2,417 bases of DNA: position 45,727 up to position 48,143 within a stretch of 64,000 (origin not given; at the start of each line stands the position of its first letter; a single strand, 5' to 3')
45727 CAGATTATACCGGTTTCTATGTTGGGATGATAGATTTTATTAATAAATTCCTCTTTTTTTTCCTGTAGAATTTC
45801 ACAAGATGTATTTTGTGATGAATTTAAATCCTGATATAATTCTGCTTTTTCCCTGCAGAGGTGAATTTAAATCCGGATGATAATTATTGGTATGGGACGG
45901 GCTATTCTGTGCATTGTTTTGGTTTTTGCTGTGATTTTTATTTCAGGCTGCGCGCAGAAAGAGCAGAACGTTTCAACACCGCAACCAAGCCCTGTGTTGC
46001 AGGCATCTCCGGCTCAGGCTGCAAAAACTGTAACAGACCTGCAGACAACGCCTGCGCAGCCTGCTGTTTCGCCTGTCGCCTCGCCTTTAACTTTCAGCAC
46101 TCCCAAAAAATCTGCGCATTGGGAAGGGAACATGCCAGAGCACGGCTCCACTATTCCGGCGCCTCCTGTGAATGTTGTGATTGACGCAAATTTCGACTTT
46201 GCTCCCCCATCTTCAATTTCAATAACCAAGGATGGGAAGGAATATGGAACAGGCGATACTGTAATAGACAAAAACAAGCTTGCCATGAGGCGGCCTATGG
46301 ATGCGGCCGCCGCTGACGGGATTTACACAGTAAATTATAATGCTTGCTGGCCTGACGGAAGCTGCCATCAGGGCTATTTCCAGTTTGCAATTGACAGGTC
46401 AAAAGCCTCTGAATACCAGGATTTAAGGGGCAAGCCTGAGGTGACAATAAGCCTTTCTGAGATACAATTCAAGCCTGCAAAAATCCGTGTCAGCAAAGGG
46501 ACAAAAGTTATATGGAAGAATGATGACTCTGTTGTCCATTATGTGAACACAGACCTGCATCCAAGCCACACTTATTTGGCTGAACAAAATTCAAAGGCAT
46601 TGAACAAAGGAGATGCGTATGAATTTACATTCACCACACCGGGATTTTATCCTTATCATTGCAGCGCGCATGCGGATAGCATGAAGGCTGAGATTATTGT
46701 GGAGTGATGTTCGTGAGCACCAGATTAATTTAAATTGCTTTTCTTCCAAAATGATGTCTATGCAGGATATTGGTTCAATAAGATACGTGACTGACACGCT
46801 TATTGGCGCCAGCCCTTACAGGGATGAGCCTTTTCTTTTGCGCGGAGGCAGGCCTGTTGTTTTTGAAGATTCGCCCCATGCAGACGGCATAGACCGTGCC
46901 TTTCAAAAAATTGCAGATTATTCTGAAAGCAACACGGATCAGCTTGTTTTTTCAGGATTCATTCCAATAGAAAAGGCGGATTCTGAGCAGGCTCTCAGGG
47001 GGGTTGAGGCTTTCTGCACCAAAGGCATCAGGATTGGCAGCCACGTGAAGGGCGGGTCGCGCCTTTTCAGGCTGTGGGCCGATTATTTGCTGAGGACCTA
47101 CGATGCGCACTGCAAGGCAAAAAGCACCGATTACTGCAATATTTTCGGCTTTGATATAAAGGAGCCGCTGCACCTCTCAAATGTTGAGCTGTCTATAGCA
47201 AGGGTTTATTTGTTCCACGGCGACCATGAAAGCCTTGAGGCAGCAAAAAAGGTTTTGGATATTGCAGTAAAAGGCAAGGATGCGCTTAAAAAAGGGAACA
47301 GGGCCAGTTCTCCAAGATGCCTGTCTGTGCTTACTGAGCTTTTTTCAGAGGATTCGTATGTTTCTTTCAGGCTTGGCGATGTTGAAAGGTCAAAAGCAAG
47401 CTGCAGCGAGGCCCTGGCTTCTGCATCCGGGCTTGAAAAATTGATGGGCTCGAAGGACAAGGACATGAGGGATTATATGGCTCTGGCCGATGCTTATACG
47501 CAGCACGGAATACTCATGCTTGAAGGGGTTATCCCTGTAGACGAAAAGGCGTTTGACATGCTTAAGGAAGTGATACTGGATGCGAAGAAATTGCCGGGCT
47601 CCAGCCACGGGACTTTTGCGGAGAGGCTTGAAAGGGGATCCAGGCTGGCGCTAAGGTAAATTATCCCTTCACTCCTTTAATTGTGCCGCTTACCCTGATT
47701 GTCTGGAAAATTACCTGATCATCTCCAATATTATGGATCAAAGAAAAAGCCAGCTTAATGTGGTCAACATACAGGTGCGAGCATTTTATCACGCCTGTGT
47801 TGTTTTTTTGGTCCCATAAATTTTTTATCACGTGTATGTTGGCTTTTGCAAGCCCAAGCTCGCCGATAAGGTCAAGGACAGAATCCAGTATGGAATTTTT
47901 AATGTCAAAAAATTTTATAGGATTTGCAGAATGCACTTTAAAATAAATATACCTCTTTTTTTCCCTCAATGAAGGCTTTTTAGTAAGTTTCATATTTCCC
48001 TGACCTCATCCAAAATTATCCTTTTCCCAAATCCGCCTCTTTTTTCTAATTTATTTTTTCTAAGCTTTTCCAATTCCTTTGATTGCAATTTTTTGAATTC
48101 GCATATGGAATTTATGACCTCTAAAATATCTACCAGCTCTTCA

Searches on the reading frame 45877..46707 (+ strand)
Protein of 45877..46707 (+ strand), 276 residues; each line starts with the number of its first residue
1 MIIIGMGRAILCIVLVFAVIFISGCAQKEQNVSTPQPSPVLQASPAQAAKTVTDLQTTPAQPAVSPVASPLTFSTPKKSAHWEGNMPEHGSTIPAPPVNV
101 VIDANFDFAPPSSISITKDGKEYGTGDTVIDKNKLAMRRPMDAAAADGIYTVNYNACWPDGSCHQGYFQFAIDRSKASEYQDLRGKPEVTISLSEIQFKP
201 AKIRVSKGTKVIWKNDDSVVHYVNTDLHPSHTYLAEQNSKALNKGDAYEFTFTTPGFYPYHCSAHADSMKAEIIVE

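Call 11: search_protein_families(library=pfam, proteins=[window:45877-46707:+], max_evalue=0.001)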
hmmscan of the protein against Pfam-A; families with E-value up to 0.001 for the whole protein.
window:45877-46707:+ (276 aa): 3 families
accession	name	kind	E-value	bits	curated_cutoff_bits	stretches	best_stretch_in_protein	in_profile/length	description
PF00127.26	Copper-bind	-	3.7e-12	47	21.2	1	190-276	6-99/99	Copper binding proteins, plastocyanin/azurin family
PF13473.12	Cupredoxin_1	-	1.1e-09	38.6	27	1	183-275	17-104/104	Cupredoxin-like domain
PF04234.18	CopC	-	1.3e-06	29.8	23.3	1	83-172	5-92/92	CopC domain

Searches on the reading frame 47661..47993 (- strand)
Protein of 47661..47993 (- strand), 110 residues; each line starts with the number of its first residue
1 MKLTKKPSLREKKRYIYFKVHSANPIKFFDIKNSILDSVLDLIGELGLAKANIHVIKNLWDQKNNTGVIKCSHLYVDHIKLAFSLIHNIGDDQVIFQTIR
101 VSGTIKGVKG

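Call 11: search_protein_families(library=pfam, proteins=[window:47661-47993:-], max_evalue=0.001)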
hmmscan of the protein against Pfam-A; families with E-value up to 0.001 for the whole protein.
window:47661-47993:- (110 aa): 1 family
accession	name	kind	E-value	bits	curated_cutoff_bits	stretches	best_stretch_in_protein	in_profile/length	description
PF01900.24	RNase_P_Rpp14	-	3.9e-18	65.9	23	1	14-108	1-99/104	Rpp14/Pop5 family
